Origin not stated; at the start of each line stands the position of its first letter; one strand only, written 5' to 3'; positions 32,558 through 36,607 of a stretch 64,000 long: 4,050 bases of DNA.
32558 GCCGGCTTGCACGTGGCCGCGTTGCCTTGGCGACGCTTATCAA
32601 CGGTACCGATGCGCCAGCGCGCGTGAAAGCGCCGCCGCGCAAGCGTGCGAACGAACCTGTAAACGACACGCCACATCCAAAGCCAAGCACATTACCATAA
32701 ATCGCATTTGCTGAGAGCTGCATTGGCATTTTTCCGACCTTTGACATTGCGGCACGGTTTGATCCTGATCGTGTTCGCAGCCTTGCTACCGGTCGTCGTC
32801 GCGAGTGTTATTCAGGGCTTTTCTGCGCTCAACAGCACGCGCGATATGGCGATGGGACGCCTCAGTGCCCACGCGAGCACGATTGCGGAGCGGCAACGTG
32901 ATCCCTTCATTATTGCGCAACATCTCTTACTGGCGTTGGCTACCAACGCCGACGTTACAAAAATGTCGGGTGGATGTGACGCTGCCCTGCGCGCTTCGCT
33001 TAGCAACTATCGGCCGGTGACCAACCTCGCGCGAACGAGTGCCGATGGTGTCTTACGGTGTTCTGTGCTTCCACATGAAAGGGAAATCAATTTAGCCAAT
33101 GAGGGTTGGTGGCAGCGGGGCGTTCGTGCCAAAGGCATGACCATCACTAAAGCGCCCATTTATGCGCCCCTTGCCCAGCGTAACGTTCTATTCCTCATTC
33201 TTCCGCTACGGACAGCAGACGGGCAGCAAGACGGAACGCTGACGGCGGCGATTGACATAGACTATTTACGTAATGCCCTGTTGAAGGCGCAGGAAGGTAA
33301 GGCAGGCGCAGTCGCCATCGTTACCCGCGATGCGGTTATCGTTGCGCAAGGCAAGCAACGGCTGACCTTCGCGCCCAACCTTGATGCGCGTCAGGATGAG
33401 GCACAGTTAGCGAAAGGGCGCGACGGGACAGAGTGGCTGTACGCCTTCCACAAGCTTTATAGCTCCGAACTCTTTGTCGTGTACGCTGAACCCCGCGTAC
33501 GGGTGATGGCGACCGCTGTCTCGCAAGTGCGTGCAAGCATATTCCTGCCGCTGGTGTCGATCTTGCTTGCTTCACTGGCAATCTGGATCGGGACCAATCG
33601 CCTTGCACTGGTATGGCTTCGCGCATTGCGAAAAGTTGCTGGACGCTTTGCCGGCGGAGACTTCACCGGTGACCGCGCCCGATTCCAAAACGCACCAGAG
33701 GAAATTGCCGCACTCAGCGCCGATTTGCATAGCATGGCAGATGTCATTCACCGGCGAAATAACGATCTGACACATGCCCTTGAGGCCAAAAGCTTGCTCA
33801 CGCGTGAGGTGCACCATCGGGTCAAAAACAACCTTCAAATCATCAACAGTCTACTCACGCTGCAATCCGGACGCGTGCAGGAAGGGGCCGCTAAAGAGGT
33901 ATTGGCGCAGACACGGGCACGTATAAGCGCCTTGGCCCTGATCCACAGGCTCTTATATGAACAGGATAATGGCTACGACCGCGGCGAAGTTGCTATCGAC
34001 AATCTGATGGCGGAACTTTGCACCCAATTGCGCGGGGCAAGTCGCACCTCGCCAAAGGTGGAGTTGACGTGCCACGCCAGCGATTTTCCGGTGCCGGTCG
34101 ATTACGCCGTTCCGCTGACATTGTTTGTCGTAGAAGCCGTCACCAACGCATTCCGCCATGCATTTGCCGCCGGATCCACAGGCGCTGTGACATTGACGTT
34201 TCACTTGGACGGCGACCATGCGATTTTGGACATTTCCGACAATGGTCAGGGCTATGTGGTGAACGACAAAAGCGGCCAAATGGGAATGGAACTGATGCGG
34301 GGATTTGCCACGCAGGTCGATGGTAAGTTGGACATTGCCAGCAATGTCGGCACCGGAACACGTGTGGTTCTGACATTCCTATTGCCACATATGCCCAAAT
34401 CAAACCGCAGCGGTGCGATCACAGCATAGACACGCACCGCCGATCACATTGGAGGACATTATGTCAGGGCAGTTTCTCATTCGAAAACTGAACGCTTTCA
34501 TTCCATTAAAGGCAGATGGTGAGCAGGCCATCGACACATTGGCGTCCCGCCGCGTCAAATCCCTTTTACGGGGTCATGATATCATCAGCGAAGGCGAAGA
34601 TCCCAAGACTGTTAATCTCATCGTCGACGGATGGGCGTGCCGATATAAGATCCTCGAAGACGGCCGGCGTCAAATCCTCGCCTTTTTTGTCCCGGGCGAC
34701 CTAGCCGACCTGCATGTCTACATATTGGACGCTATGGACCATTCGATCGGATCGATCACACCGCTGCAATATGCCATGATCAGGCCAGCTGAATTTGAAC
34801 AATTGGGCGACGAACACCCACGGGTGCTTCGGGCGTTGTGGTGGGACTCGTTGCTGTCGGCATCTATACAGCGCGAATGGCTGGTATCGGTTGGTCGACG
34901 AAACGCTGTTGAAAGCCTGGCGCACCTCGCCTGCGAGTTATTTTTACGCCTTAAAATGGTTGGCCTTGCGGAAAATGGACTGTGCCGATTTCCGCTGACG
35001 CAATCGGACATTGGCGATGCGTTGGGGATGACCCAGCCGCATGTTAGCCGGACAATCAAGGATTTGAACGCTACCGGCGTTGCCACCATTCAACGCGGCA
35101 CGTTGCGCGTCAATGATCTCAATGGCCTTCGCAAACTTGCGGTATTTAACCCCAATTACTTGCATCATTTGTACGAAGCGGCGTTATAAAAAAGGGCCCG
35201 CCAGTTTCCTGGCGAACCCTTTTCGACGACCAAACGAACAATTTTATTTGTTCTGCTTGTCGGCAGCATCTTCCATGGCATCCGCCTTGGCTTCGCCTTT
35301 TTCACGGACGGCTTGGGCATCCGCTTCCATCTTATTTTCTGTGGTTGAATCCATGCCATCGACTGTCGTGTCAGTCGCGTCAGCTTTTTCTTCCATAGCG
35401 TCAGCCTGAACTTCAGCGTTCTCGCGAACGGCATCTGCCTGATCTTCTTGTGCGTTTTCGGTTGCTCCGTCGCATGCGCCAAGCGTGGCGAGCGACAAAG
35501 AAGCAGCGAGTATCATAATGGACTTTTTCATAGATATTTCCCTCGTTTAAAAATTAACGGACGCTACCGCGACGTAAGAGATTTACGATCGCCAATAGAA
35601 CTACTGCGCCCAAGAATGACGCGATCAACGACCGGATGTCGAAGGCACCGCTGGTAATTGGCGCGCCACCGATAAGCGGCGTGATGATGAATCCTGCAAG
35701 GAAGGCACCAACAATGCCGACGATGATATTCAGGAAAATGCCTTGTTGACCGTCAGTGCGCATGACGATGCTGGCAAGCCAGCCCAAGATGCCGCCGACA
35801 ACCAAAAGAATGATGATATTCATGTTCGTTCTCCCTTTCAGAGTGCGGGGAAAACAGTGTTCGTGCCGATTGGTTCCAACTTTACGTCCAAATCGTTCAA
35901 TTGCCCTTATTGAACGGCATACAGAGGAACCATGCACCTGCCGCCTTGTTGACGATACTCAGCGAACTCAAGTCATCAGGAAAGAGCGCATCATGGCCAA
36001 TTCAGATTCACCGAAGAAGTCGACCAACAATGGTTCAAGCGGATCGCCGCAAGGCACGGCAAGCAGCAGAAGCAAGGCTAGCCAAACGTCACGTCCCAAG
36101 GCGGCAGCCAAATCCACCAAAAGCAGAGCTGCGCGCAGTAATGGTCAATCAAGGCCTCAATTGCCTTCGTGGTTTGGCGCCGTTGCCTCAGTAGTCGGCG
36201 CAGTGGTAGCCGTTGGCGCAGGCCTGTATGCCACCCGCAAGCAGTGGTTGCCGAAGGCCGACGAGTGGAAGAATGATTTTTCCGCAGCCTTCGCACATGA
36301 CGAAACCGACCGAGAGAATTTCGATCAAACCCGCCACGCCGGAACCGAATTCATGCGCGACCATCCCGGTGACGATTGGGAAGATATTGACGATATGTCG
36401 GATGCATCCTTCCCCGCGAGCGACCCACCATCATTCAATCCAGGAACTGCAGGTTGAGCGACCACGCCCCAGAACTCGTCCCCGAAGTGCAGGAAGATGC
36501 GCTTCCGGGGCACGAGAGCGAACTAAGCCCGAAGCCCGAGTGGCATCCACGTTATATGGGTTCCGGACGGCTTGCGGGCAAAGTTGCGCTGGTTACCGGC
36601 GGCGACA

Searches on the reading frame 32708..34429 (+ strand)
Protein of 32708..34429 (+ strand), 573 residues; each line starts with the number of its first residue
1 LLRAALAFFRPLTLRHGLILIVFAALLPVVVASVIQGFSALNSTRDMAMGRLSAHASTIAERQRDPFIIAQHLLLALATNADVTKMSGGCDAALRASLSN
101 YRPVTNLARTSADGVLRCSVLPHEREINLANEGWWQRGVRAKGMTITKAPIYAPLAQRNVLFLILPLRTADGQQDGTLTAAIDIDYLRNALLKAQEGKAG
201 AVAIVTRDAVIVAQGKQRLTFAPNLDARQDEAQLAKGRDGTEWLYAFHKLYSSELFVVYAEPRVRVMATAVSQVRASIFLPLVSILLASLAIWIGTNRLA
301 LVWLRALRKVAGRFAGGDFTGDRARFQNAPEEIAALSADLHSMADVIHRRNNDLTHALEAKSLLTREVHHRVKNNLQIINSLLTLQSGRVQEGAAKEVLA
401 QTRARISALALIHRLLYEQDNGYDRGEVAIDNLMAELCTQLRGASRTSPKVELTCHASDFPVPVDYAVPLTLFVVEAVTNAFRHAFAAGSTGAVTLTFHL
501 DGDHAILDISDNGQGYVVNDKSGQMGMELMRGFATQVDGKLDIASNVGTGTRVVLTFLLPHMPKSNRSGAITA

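Call 63: search_protein_families(library=pfam, proteins=[window:32708-34429:+], max_evalue=0.001)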
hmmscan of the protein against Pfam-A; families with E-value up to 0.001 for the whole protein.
window:32708-34429:+ (573 aa): 5 families
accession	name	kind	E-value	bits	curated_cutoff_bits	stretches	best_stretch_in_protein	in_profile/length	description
PF07568.18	HisKA_2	-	3e-21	75.7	22.3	1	367-442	1-73/76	Histidine kinase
PF02518.31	HATPase_c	-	1.9e-09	38.3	26.4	1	469-559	5-109/111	Histidine kinase-, DNA gyrase B-, and HSP90-like ATPase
PF13581.12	HATPase_c_2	-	1.5e-08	35.1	27.4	1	455-556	17-126/127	Histidine kinase-like ATPase domain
PF02743.24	dCache_1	-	2.2e-08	34.4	45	1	78-249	37-229/240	Cache domain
PF07536.20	HWE_HK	-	1.2e-07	32.8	22.8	1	367-421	1-53/83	HWE histidine kinase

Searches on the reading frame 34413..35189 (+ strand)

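Call 63: search_protein_families(library=pfam, proteins=[window:34413-35189:+], max_evalue=0.001)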
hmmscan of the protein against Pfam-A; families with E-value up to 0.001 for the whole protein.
window:34413-35189:+ (258 aa): 3 families
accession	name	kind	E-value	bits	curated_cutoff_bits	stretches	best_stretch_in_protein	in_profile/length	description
PF13545.12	HTH_Crp_2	-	3.6e-12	46.5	27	1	175-242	5-70/70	Crp-like helix-turn-helix domain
PF00027.35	cNMP_binding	-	2.6e-09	37.4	27.5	1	49-134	2-88/89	Cyclic nucleotide-binding domain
PF12802.13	MarR_2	-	6.6e-06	26.6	27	1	190-225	14-51/61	MarR family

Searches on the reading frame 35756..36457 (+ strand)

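Call 63: search_protein_families(library=pfam, proteins=[window:35756-36457:+], max_evalue=0.001)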
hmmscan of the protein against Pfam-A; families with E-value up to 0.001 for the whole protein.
window:35756-36457:+ (233 aa): 1 family
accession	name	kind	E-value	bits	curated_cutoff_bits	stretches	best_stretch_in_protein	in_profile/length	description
PF09534.15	Trp_oprn_chp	-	0.00086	19.6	29.6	0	111-213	89-175/180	Tryptophan-associated transmembrane protein (Trp_oprn_chp)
